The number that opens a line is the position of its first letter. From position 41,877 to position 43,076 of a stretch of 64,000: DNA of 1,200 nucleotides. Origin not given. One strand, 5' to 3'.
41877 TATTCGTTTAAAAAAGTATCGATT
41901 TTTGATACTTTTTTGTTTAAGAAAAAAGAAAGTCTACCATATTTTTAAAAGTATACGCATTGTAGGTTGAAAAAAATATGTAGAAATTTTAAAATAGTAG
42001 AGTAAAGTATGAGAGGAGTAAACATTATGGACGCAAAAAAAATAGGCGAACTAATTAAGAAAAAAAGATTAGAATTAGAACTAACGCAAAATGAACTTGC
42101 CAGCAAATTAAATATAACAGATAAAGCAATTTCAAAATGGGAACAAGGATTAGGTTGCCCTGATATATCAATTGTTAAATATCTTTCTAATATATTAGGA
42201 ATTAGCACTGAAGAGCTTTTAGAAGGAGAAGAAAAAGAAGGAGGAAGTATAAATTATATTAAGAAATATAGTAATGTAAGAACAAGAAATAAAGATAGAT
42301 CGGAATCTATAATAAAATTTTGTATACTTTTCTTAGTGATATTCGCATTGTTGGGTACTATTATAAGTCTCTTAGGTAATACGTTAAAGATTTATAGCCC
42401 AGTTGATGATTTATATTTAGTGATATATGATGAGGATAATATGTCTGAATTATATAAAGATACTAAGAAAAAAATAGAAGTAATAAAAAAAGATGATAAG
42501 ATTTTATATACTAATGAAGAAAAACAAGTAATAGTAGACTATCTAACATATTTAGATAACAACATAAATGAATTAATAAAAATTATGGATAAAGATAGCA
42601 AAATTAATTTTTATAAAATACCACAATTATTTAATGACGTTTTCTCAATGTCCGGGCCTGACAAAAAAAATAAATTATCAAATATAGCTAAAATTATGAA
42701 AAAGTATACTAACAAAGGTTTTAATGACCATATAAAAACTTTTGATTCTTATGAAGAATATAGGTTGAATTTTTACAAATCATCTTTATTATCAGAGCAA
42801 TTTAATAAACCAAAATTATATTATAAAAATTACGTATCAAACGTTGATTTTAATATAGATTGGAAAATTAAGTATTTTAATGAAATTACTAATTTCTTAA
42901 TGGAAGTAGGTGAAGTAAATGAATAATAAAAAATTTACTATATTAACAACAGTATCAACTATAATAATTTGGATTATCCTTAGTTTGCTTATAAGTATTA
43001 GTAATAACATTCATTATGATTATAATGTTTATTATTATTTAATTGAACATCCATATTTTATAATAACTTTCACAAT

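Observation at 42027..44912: Tandem duplication of a two-gene module: membrane-anchored XRE HTH regulator plus overlapping 4-TM small membrane protein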

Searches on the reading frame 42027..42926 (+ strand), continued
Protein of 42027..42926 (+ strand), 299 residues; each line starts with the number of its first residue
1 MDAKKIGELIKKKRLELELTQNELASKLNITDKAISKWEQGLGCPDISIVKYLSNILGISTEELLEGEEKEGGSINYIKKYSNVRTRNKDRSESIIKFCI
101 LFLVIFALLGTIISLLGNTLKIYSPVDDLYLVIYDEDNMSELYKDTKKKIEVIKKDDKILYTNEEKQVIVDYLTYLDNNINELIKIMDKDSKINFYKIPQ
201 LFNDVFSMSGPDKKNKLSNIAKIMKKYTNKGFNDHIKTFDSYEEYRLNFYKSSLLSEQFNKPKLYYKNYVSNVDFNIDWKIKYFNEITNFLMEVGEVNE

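Call 57: find_related_loci(query=A5, collection=genome_contigs, flank=4000)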
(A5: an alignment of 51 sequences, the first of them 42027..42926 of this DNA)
Query A5 (299 aa) in genome_contigs; peptide patterns used: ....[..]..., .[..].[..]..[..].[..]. (x = any residue, [..] = any of these).
600 stretches matched a pattern (row limit reached: there are more); 593 encode a relative of the query (tblastn E <= 1e-3); the best 80 are kept; 80 distinct loci.
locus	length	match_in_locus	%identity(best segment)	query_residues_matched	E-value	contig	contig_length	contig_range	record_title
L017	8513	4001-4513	42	1-166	1e-23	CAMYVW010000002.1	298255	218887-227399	MAG TPA_asm: uncultured Tenericutes bacterium isolate SRR10912535_bin.32_metaWRAP_v1.3_MAG genome assembly, contig: ERZ1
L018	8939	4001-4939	29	1-299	4e-23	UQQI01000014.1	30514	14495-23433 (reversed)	uncultured Mollicutes bacterium isolate UMGS532 genome assembly, contig: NODE_115_length_30514_cov_5.088348, whole genom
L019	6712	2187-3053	33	5-298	3e-22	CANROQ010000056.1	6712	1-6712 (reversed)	MAG: uncultured Bacilli bacterium isolate Lapin-019__bin42 genome assembly, contig: Lapin-019__NODE_7069_length_6712_cov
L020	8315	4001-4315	50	1-99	4e-21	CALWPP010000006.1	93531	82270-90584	MAG: uncultured Peptostreptococcaceae bacterium isolate BRZ_ID__bin64 genome assembly, contig: BRZ_ID__NODE_382_length_9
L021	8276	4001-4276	47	1-88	5e-21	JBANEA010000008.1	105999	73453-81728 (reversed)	Oscillospiraceae bacterium PP1C4 PP1C4_000000000008, whole genome shotgun sequence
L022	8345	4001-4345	42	1-126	6e-21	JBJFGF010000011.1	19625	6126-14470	MAG: Acutalibacteraceae bacterium isolate PUUB45_bin.028 NODE_1717_length_19625_cov_33.962851, whole genome shotgun sequ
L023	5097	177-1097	28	1-297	8e-21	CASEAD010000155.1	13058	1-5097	uncultured bacterium isolate Batch1_idba_bin.1115 genome assembly, contig: Batch1_idba_bin.1115.fa_k87_23435442, whole g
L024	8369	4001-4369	43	1-118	7e-21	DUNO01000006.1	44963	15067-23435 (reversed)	MAG TPA_asm: Clostridiales bacterium isolate AS05jafATM_90 10682_AS05, whole genome shotgun sequence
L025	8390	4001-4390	39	1-138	1e-20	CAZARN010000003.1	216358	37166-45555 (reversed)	MAG TPA_asm: uncultured Clostridium sp. isolate SRP216815_co1_318 genome assembly, contig: NODE_68_length_216358_cov_9.5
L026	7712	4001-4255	47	1-81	2e-20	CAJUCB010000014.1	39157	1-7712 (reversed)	MAG TPA_asm: uncultured Oscillospiraceae bacterium isolate MGBC117610 genome assembly, contig: MGBC117610.14, whole geno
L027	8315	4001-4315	46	1-99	2e-20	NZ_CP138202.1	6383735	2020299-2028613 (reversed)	Wukongibacter baidiensis strain DY30321 chromosome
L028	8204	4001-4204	57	1-68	2e-20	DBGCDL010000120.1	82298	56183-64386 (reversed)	MAG TPA_asm: Oscillospiraceae bacterium isolate MAG11225 contig120, whole genome shotgun sequence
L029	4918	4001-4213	54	1-71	3e-20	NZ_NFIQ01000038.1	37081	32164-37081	Flavonifractor sp. An306 An306_contig_38, whole genome shotgun sequence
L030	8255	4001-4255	48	1-81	3e-20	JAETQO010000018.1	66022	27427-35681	MAG: Ruminococcus sp. isolate S27_Bin2 scaffold_1345, whole genome shotgun sequence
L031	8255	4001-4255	47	1-81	3e-20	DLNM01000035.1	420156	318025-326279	MAG TPA_asm: Firmicutes bacterium UBA7510 UBA7510_contig_70, whole genome shotgun sequence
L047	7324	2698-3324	31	1-211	1e-19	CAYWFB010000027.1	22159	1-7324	MAG TPA_asm: uncultured Eubacteriales bacterium isolate SRP315200_co2_396 genome assembly, contig: NODE_1985_length_2215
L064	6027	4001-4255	46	1-81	3e-19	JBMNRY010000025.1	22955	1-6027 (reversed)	MAG: Limnochordia bacterium isolate SBF912SR1HQ0030 scaffold_6916_c1, whole genome shotgun sequence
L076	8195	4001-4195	52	1-65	7e-19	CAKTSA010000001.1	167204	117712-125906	MAG: uncultured Oscillospiraceae bacterium isolate REFINED_METABAT215_TOP10_CONTIGS_1500_ASSEMBLY_K77_MERGED__Hadza_MoBi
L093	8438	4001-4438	36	1-136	2e-18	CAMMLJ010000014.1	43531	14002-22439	MAG: uncultured Clostridium sp. isolate ERR7167062_bin.47_MetaWRAP_v1.1_MAG genome assembly, contig: NODE_397_length_435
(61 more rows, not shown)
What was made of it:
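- Members come from uncultured Mollicutes, Tenericutes and Bacilli MAGs (call 57).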

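Call 93: search_protein_families(library=pfam, proteins=[L020:4001-4585:+, L022:4001-4585:+, L024:4001-4831:+, L029:4001-4816:+, L076:4001-4948:+, L093:4001-5887:+, L064:3953-4588:+, L047:2650-3462:+], max_evalue=0.001)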
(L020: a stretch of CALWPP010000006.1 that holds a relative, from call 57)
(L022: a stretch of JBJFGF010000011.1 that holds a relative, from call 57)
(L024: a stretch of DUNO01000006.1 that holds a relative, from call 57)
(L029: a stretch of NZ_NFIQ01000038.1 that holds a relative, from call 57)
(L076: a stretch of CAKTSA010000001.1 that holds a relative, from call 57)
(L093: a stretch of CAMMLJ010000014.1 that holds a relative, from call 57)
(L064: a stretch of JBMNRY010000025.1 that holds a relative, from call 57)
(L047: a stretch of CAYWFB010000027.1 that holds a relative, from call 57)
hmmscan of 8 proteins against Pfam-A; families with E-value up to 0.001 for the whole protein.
L020:4001-4585:+ (194 aa): 4 families
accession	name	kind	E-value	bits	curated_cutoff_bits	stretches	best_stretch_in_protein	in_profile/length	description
PF01381.28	HTH_3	-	7.2e-16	58.4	23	1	10-62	1-53/55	Helix-turn-helix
PF12844.13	HTH_19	-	7.8e-10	39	30.2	1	7-68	1-62/64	Helix-turn-helix domain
PF13560.12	HTH_31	-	1.7e-06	28.7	27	1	7-60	3-57/64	Helix-turn-helix domain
PF13443.12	HTH_26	-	0.00028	21.5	22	1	13-65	5-58/63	Cro/C1-type HTH DNA-binding domain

L022:4001-4585:+ (194 aa): 5 families
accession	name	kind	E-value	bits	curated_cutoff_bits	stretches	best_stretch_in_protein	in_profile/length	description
PF01381.28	HTH_3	-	4.7e-16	59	23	1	11-64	2-55/55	Helix-turn-helix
PF12844.13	HTH_19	-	1.8e-07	31.4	30.2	1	9-68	3-62/64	Helix-turn-helix domain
PF13560.12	HTH_31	-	1.5e-05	25.6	27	1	12-62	8-59/64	Helix-turn-helix domain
PF04545.22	Sigma70_r4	-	0.00014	21.7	24.1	1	10-39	12-41/50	Sigma-70, region 4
PF13443.12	HTH_26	-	0.00042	20.9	22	1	11-65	3-58/63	Cro/C1-type HTH DNA-binding domain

L024:4001-4831:+ (276 aa): 7 families
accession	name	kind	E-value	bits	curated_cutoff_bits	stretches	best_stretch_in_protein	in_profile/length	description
PF01381.28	HTH_3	-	3.2e-15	56.3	23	1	10-64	1-55/55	Helix-turn-helix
PF19845.4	DUF6320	-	5.9e-09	36.5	29.9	1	96-271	7-177/186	Family of unknown function (DUF6320)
PF13560.12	HTH_31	-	4.3e-08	33.8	27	1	7-64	3-60/64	Helix-turn-helix domain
PF12844.13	HTH_19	-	5.3e-07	29.9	30.2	1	8-68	2-62/64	Helix-turn-helix domain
PF13443.12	HTH_26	-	2.2e-05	25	22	1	15-66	7-59/63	Cro/C1-type HTH DNA-binding domain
PF13384.12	HTH_23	-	0.00055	20.1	24.6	0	7-38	6-37/50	Homeodomain-like domain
PF13518.12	HTH_28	-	0.00093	19.7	25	0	14-40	8-34/52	Helix-turn-helix domain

L029:4001-4816:+ (271 aa): 5 families
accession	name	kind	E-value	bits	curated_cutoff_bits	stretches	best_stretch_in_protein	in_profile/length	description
PF01381.28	HTH_3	-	9.4e-15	54.8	23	1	10-64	1-55/55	Helix-turn-helix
PF12844.13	HTH_19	-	3.5e-09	36.9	30.2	1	7-67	1-61/64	Helix-turn-helix domain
PF13560.12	HTH_31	-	1.2e-08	35.6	27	1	6-64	2-60/64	Helix-turn-helix domain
PF13443.12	HTH_26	-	6.3e-06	26.8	22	1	11-65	3-58/63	Cro/C1-type HTH DNA-binding domain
PF13744.12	HTH_37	-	6.1e-05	23.2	27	1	6-41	19-54/80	Helix-turn-helix domain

L076:4001-4948:+ (315 aa): 3 families
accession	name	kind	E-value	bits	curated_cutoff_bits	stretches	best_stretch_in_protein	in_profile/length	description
PF01381.28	HTH_3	-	5.6e-15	55.5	23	1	10-64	1-55/55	Helix-turn-helix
PF13560.12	HTH_31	-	2.4e-11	44.2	27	1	6-63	2-60/64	Helix-turn-helix domain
PF12844.13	HTH_19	-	5.1e-06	26.7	30.2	1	7-66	1-60/64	Helix-turn-helix domain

L093:4001-5887:+ (628 aa): 7 families
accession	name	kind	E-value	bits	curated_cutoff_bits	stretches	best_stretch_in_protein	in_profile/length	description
PF01381.28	HTH_3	-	2.5e-12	47.1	23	1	10-63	1-54/55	Helix-turn-helix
PF15902.12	Sortilin-Vps10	-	3.5e-09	36.4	33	2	413-527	4-117/446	Sortilin, neurotensin receptor 3,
PF13560.12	HTH_31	-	4.5e-09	36.9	27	1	6-64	2-61/64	Helix-turn-helix domain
PF12844.13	HTH_19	-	4.3e-08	33.4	30.2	1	7-67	1-61/64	Helix-turn-helix domain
PF13088.12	BNR_2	-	1e-05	25.5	31.4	1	456-597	137-276/277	BNR repeat-like domain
PF02012.26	BNR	-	6.7e-05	22.7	27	0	616-626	1-11/12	BNR/Asp-box repeat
PF14870.12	PSII_BNR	-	0.00026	20.8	27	1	467-580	7-102/303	Photosynthesis system II assembly factor YCF48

L064:3953-4588:+ (211 aa): 5 families
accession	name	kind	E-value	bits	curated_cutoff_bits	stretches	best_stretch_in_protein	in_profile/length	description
PF01381.28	HTH_3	-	4e-15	56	23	1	26-79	1-54/55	Helix-turn-helix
PF13560.12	HTH_31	-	7.4e-09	36.2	27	1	23-77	3-58/64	Helix-turn-helix domain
PF12844.13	HTH_19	-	3.8e-07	30.4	30.2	1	23-84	1-62/64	Helix-turn-helix domain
PF15731.11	MqsA_antitoxin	-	7.9e-05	23.2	30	1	22-69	70-117/131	Antitoxin component of bacterial toxin-antitoxin system, MqsA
PF13443.12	HTH_26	-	0.00013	22.6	22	1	28-81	4-58/63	Cro/C1-type HTH DNA-binding domain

L047:2650-3462:+ (270 aa): 5 families
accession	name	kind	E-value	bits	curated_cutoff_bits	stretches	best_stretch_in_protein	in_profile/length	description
PF01381.28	HTH_3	-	1.1e-16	61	23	1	30-80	5-55/55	Helix-turn-helix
PF12844.13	HTH_19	-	1.6e-11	44.4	30.2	1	23-84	1-62/64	Helix-turn-helix domain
PF13560.12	HTH_31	-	4e-09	37.1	27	1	25-79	5-60/64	Helix-turn-helix domain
PF13443.12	HTH_26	-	0.00034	21.2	22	1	31-81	7-58/63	Cro/C1-type HTH DNA-binding domain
PF07022.19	Phage_CI_repr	-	0.0005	20.8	22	1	30-84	7-61/65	Bacteriophage CI repressor helix-turn-helix domain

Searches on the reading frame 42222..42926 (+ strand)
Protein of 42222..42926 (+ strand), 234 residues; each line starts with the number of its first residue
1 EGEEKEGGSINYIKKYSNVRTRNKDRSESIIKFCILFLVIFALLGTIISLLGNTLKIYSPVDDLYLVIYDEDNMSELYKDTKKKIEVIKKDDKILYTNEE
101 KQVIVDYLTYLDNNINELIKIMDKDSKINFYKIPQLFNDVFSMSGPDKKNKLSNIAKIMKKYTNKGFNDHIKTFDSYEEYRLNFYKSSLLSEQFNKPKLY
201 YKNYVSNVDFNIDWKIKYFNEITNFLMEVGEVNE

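Call 39: search_protein_representatives(alignment_id=A4)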
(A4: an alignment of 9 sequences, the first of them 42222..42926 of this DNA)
Query: 9 sequences, 247 profile positions. Proteins with E-value up to 0.001 (for the whole library): 56; up to 1e-10: 30; up to 1e-30: 3. The best 56 are listed.
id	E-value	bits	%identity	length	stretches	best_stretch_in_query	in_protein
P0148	1.4e-101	355.6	-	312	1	1-247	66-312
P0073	1.1e-65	238.1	-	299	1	1-247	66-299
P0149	1.0e-33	133.3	-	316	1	1-247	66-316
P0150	9.2e-30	120.4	-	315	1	1-246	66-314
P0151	2.0e-26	109.4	-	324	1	1-247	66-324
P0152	6.3e-26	107.8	-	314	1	1-247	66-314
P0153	3.0e-21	92.5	-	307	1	1-247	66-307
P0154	4.1e-21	92.0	-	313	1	1-247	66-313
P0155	3.3e-20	89.1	-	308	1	1-246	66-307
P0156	4.9e-20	88.5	-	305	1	1-247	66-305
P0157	3.9e-18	82.3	-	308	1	1-247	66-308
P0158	1.5e-17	80.4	-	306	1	1-247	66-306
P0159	5.4e-17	78.5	-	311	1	1-246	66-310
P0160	8.8e-16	74.6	-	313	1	1-247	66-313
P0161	9.2e-16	74.5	-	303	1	1-247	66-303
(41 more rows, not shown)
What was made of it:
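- On The uncurated regulator family defined here (HTH, linker, TM, helical outer domain ending in EVGxINE): reg1 scores 238 bits, E 1e-65 (call 39).
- Most are about 300-330 aa (a few are truncated) and most matches begin at residue 66 (call 39).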

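Call 97: search_dna_similar(query=window:42222-42926:+, collection=phages, mode=protein, max_evalue=0.001, max_rows=10)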
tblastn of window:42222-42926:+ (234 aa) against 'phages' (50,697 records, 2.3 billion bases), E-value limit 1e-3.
No match.
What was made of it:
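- Closest known: Phage-type repressors. Different: No phage relatives of the linker, TM and outer domain were found (call 97).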

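Call 98: search_dna_similar(query=window:42222-42926:+, collection=plasmids, mode=protein, max_evalue=0.001, max_rows=10)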
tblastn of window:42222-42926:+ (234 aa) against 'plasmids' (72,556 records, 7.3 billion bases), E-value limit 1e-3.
No match.
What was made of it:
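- There are no relatives in 50,697 phage or 72,556 plasmid records (calls 97, 98).
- Tried and rejected: Phage and plasmid searches found no match (calls 97, 98).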
